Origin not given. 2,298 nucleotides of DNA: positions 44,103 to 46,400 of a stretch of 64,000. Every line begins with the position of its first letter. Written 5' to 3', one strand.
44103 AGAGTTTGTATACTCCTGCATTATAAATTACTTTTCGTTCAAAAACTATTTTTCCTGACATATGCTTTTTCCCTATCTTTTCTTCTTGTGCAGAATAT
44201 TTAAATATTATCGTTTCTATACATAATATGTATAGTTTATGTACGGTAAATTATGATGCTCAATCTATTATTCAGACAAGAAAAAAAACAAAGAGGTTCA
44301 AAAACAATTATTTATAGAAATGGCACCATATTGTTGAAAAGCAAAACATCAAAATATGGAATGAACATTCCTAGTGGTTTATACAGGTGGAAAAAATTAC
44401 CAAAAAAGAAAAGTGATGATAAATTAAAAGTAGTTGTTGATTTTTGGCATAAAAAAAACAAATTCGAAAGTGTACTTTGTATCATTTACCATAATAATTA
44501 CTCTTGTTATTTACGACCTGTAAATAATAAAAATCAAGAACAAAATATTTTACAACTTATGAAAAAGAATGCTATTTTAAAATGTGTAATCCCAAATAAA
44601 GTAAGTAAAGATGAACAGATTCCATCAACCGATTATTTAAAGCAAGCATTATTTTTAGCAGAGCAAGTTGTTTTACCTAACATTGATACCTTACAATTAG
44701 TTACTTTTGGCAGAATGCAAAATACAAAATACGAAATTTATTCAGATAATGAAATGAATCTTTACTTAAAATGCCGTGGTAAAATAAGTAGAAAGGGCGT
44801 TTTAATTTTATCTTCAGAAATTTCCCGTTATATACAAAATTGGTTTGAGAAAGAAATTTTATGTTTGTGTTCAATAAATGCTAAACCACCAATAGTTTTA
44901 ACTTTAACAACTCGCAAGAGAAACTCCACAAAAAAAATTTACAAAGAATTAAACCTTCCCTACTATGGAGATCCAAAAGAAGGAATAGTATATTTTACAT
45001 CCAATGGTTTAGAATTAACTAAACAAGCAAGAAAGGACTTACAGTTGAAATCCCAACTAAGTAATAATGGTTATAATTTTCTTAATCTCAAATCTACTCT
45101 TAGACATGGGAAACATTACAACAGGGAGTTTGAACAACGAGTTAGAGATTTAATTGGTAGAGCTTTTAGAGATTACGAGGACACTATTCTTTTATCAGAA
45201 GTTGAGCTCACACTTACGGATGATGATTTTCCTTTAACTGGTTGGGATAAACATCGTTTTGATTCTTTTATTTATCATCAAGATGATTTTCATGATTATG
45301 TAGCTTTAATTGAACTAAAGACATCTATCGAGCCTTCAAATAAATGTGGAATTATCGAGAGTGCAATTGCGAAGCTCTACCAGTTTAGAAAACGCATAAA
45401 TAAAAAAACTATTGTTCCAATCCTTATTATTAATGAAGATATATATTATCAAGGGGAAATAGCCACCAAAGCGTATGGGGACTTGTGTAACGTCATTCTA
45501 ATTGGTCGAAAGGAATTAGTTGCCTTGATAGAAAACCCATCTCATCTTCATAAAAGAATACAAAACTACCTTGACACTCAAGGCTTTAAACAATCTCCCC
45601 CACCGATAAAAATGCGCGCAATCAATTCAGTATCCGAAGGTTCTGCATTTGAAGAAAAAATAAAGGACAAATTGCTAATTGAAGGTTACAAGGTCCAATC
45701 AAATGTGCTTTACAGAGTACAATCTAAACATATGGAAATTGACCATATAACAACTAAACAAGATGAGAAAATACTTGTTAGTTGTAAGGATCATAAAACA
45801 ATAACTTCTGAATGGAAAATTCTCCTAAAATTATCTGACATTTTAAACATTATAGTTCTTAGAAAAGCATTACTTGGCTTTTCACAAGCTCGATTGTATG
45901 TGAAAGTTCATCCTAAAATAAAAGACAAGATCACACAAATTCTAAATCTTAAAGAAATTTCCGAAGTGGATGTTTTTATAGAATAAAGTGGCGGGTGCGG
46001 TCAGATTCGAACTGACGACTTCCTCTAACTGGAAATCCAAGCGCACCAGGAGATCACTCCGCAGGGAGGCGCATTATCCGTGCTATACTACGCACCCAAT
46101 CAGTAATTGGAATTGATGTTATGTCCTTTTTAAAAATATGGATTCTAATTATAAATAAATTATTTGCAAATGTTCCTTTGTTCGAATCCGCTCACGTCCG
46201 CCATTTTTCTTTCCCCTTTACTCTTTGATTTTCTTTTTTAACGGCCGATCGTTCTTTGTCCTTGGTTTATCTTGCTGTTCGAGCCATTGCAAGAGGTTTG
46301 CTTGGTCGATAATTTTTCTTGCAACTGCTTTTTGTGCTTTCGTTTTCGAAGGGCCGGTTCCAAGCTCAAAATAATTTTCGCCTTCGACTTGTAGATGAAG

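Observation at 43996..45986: AbrB-like regulator divergent from a 577-aa dual PD-(D/E)xK protein: candidate uncharacterised defence module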

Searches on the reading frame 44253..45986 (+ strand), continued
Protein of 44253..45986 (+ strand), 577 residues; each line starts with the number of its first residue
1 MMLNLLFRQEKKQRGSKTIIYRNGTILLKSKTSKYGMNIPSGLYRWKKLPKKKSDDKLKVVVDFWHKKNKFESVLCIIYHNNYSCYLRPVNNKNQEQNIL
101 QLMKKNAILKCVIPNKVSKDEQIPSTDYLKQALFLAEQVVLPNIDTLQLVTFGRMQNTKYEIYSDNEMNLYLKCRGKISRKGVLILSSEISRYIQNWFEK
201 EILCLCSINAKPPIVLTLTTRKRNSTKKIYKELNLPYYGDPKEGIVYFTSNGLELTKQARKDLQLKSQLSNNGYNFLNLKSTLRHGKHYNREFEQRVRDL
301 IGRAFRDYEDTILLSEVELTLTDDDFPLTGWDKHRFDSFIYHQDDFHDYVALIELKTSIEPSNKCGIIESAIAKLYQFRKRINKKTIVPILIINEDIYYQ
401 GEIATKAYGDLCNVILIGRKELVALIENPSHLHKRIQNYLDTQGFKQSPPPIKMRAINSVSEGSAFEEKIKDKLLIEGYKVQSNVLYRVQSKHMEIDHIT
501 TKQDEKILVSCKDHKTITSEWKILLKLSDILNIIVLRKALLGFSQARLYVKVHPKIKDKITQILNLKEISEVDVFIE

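Call 98: list_cluster_members(proteins=[P0009, P0011, P0015, P0017, P0019, P0021, P0023, P0030, P0034, P0036])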
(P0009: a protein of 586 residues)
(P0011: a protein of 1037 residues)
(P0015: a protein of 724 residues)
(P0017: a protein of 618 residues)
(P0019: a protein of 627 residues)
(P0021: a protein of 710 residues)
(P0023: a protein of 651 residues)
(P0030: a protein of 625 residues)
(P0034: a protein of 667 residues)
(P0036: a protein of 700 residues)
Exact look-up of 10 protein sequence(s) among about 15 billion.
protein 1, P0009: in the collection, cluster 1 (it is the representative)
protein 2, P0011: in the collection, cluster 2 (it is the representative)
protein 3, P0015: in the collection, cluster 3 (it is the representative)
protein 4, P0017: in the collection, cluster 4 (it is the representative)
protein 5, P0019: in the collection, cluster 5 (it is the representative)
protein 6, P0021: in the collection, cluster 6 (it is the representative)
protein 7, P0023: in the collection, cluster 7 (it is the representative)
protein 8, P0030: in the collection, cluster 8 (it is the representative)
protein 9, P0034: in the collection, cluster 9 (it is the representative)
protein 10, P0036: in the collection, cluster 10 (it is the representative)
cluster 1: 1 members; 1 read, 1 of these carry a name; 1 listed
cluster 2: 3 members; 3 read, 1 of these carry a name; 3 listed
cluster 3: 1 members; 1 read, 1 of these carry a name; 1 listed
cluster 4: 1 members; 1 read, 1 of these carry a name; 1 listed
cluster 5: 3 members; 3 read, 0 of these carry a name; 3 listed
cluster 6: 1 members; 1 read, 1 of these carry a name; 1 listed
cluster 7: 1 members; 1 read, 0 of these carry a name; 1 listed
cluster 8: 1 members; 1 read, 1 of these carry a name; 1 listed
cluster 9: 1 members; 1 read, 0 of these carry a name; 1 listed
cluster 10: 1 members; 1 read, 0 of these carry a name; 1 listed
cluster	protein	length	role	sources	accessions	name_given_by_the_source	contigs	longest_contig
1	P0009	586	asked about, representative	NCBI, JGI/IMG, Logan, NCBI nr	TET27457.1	MAG: hypothetical protein E3J70_11815 [Candidatus Heimdallarchaeota archaeon]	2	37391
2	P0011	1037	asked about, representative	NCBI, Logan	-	-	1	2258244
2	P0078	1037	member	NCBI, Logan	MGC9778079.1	MAG: hypothetical protein HZR80_02435 [Candidatus Heimdallarchaeota archaeon]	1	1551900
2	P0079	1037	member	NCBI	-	-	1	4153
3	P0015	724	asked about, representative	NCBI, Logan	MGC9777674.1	MAG: hypothetical protein HZR80_00365 [Candidatus Heimdallarchaeota archaeon]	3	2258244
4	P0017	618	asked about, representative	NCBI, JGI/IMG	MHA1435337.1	MAG: hypothetical protein ACTSO7_15955 [Candidatus Heimdallarchaeota archaeon]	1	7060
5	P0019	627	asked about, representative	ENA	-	-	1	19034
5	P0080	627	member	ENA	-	-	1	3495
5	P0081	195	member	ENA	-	-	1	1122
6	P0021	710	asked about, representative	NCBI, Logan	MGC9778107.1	MAG: hypothetical protein HZR80_02575 [Candidatus Heimdallarchaeota archaeon]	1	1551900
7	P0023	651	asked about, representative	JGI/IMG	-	-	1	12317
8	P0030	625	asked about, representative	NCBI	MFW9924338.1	MAG: hypothetical protein ACFFDW_13735 [Candidatus Thorarchaeota archaeon]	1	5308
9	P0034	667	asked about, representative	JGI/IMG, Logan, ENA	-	-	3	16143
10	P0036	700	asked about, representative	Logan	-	-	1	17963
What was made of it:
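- Three paralogues lie on one 2.26-Mb contig (call 98). There are several paralogues per genome (call 98).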

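Call 101: search_dna_similar(query=window:44253-45986:+, collection=phages, mode=protein, max_evalue=0.001, max_rows=10)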
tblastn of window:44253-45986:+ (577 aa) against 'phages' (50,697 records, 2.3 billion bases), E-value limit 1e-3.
No match.

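Call 102: search_dna_similar(query=window:44253-45986:+, collection=plasmids, mode=protein, max_evalue=0.001, max_rows=10)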
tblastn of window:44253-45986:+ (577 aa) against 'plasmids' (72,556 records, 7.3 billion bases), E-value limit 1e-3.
No match.

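Call 103: find_related_loci(query=P0015, collection=viral_contigs, flank=10000)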
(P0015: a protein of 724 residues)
Query P0015 (724 aa) in viral_contigs; peptide patterns used: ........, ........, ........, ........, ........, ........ (x = any residue, [..] = any of these).
11 stretches matched a pattern, but none encodes a relative of the query by tblastn (E <= 1e-3).

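Call 104: find_related_loci(query=P0011, collection=viral_contigs, flank=10000)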
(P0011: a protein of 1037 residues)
Query P0011 (1037 aa) in viral_contigs; peptide patterns used: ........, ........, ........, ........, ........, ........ (x = any residue, [..] = any of these).
9 stretches matched a pattern, but none encodes a relative of the query by tblastn (E <= 1e-3).

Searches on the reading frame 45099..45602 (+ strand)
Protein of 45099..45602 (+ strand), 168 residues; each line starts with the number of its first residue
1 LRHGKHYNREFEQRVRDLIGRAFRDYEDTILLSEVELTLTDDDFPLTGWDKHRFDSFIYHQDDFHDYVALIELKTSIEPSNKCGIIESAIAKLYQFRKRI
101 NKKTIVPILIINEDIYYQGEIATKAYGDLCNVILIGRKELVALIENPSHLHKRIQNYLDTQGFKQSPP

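Call 43: search_solved_structures(query=A4, max_evalue=10, show_alignments=3)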
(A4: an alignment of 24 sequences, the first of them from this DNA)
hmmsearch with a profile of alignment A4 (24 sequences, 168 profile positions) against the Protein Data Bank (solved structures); distinct sequences matched with E-value up to 10: 4.
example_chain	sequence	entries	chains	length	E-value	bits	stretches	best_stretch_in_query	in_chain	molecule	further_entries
8fff_A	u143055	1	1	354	0.45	13.5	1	34-81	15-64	D-alanine--D-alanine ligase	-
2i87_A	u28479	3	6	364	2.8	10.9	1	34-81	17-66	D-alanine-D-alanine ligase | D-alanine--D-alanine ligase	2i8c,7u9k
2i80_A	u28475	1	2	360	3.6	10.5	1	34-81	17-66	D-alanine-D-alanine ligase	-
3n8d_A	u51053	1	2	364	3.6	10.5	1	34-81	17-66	D-alanine--D-alanine ligase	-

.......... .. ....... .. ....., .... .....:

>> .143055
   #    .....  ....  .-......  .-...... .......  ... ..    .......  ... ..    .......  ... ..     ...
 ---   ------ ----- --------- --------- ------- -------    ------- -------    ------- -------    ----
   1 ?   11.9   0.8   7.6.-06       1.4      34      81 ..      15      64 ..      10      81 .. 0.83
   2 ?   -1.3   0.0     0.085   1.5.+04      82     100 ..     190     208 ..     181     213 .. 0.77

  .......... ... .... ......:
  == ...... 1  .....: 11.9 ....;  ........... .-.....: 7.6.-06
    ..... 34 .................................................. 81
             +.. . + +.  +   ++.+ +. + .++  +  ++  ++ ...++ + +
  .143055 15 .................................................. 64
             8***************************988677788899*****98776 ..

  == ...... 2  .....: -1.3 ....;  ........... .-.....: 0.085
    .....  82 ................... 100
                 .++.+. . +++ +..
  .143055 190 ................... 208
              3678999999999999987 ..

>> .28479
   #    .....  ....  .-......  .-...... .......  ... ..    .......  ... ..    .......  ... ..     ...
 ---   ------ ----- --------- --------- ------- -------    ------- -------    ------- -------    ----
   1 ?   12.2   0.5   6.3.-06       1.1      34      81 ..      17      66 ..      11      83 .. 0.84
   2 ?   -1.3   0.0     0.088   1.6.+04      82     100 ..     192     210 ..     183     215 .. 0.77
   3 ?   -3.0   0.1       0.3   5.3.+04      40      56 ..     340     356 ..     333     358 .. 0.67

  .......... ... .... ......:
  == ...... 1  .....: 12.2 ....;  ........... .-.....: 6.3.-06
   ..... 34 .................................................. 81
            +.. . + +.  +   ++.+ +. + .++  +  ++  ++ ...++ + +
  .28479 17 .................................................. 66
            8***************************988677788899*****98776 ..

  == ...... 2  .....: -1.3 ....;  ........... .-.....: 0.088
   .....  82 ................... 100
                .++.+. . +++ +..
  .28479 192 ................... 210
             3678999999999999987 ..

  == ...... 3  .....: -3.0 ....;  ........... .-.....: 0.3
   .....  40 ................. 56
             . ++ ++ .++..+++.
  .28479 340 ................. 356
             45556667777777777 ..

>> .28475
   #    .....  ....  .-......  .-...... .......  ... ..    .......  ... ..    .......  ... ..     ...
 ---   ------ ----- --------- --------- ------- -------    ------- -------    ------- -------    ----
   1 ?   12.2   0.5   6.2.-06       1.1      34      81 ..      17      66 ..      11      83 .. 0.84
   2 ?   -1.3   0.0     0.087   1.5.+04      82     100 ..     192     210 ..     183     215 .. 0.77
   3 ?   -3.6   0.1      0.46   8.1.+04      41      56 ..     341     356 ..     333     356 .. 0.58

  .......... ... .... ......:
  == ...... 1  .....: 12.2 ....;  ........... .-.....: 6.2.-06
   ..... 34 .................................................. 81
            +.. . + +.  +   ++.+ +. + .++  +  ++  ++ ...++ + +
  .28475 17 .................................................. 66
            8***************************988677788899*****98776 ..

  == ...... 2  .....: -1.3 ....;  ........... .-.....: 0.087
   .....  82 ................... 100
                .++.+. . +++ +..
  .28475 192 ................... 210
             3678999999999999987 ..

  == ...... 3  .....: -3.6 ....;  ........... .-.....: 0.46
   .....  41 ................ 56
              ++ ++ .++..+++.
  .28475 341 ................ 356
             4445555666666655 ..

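Call 99: search_protein_families(library=pfam, alignment_id=A4, max_evalue=0.5)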
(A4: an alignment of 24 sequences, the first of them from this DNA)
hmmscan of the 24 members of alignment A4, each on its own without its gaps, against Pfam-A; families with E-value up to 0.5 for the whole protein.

A. member 1, seq(168 aa): 0 families

B. families by the number of members that match (of 24 scanned): 21 families
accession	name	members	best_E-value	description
PF09002.17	Card1_endonuc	2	0.0029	Card1-like, endonuclease domain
PF08002.16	DUF1697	1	0.002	Protein of unknown function (DUF1697)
PF20926.3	Htt_N-HEAT_1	1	0.0055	Huntingtin, N-terminal HEAT 1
PF13588.12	HSDR_N_2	1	0.0059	Type I restriction enzyme R protein N terminus (HSDR_N)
PF00702.32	Hydrolase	1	0.0065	haloacid dehalogenase-like hydrolase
PF04313.20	HSDR_N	1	0.0067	Type I restriction enzyme R protein N terminus (HSDR_N)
PF20110.4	DUF6500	1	0.0079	Family of unknown function (DUF6500)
PF14082.12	SduA_C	1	0.0084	Shedu protein SduA, C-terminal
PF25791.1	BREX_BrxC_wHTH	1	0.0095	BREX ATP-binding protein BrxC winged helix-turn-helix domain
PF18925.5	DUF5675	1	0.017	Family of unknown function (DUF5675)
PF04983.23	RNA_pol_Rpb1_3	1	0.019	RNA polymerase Rpb1, domain 3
PF16516.10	CC2-LZ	1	0.039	Leucine zipper of domain CC2 of NEMO, NF-kappa-B essential modulator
PF00004.35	AAA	1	0.061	ATPase family associated with various cellular activities (AAA)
PF05372.16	Delta_lysin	1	0.072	Delta lysin family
PF16523.10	betaPIX_CC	1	0.087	betaPIX coiled coil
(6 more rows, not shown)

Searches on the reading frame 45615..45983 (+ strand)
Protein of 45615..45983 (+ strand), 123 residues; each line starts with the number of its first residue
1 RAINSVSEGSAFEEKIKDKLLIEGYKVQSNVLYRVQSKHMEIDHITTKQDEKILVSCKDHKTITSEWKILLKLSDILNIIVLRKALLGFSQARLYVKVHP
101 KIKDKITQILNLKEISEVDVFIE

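Call 42: search_solved_structures(query=A3, max_evalue=10, show_alignments=3)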
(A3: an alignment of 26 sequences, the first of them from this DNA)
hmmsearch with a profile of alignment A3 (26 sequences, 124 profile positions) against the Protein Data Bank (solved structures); distinct sequences matched with E-value up to 10: 16.
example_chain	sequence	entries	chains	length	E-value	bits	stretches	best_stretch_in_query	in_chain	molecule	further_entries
1y88_A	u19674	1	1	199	4.4e-05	26.5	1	15-60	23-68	Hypothetical protein AF1548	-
4tkk_A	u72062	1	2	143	0.013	18.6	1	4-71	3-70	Holliday junction resolvase Hjc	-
1hh1_A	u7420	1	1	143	0.016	18.3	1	4-71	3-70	HOLLIDAY JUNCTION RESOLVING ENZYME HJC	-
9wuf_A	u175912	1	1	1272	0.035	17.1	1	7-75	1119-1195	Restriction endonuclease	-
4tkd_A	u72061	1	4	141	0.061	16.4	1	4-66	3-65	Holliday junction resolvase Hjc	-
2eo0_A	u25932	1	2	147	0.14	15.2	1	4-64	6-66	Hypothetical protein ST1444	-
4ei7_A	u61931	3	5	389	0.14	15.2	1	58-114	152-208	Plasmid replication protein RepX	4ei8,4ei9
8bao_A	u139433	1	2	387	0.19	14.8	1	35-72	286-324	DUF1887 family protein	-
7bdv_A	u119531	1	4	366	0.27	14.3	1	8-61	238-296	Can2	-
4v8i_AY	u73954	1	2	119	0.47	13.5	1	31-86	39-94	Ribosome-associated inhibitor A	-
12dq_1y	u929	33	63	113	0.49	13.4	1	30-85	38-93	Ribosome-associated inhibitor A | Protein yfiA | Protein Y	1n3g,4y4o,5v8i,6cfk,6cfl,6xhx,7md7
1l4s_A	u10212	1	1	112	0.5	13.4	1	29-85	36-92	Protein yfiA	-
5fdu_1x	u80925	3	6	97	0.52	13.4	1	29-84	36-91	Ribosome-associated inhibitor A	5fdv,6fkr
7mt1_A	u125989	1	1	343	0.53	13.3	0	47-96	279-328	Platelet-activating factor acetylhydrolase IB subunit beta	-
8dyu_B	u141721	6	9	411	0.62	13.1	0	47-96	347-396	Platelet-activating factor acetylhydrolase IB subunit beta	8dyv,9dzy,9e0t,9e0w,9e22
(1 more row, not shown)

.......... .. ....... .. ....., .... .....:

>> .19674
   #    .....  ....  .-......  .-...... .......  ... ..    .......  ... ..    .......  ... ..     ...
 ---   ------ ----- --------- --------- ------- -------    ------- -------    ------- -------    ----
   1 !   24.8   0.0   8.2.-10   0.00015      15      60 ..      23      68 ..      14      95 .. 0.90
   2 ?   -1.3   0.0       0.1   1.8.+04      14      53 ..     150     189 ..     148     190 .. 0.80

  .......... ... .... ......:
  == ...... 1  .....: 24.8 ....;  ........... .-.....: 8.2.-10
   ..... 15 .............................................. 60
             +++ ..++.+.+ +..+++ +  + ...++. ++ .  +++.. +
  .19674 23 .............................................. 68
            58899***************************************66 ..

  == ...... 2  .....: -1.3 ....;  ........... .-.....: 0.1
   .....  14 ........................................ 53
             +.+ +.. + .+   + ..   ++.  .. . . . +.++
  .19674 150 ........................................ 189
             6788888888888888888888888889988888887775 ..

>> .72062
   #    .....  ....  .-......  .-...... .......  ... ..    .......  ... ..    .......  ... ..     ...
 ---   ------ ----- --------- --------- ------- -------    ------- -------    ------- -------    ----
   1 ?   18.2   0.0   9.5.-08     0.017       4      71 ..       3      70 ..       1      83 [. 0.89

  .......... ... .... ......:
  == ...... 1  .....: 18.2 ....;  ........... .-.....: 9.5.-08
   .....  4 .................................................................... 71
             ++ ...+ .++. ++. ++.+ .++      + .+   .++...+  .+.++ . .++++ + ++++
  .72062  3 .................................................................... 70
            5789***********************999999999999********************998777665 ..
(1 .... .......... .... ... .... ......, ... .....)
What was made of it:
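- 45615..45986 (+): 577-aa protein, residues ~455-577 plus stop: PD-(D/E)xK module 2 of NERD/Hjc/Mrr type (E467, N484, E495, D497, S510-C511-K512). Profile hit to AF1548 (1y88) at E=4.4e-5 and to Hjc at 0.013 (call 42).
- Profile hits to AF1548 and Hjc (call 42).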

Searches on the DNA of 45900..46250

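Call 50: search_rna_families(source=window, start=45900, end=46250, threshold=evalue, max_evalue=1, show_alignments=2)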
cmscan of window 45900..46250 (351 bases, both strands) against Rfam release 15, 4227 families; matches with E-value up to 1: 3.
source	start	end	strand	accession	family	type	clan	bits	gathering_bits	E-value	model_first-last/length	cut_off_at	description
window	45992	46097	-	RF00005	tRNA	Gene; tRNA;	CL00001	41.8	29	9.8e-08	1-71/71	no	tRNA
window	45995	46044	+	RF04354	Plastid-ycf2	Cis-reg;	-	17.8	65.7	0.42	1-75/75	no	Plastid-ycf2 5UTR RNA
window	45971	46034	+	RF00277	SNORD49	Gene; snRNA; snoRNA; CD-box;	CL00062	13.8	37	0.73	1-71/71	no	Small nucleolar RNA SNORD49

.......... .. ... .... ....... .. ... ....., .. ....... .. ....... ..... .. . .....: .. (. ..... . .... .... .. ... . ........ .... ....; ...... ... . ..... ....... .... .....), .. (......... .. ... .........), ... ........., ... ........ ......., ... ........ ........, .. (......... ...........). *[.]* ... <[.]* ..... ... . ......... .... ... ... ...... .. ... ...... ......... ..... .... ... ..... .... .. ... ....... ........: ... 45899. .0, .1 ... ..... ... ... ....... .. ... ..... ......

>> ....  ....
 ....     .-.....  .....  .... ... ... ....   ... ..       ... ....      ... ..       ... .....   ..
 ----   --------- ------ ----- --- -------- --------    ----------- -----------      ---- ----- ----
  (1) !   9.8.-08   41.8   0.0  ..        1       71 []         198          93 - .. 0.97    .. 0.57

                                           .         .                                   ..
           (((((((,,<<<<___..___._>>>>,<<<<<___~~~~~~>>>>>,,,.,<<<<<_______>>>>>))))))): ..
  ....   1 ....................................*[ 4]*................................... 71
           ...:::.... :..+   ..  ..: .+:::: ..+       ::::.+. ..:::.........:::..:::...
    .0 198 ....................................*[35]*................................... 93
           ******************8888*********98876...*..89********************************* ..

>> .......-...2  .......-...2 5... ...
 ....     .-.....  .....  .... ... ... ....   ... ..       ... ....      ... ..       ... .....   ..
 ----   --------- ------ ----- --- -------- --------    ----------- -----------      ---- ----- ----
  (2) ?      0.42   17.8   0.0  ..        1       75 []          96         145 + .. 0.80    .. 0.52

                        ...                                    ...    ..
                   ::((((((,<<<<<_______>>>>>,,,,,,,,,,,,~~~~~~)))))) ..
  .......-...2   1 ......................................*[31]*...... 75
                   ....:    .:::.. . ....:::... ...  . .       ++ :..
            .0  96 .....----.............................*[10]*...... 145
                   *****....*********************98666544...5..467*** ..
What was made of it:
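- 45989..46097 (-): tRNA-Arg(GCG) gene with a 31-nt intron, convergent, with its 3' end 3 nt from the stop codon; the conserved anchor of the locus. Rfam tRNA 41.8 bits in a local search (call 50).
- Checked: A local Rfam search gives 41.8 bits (call 50).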
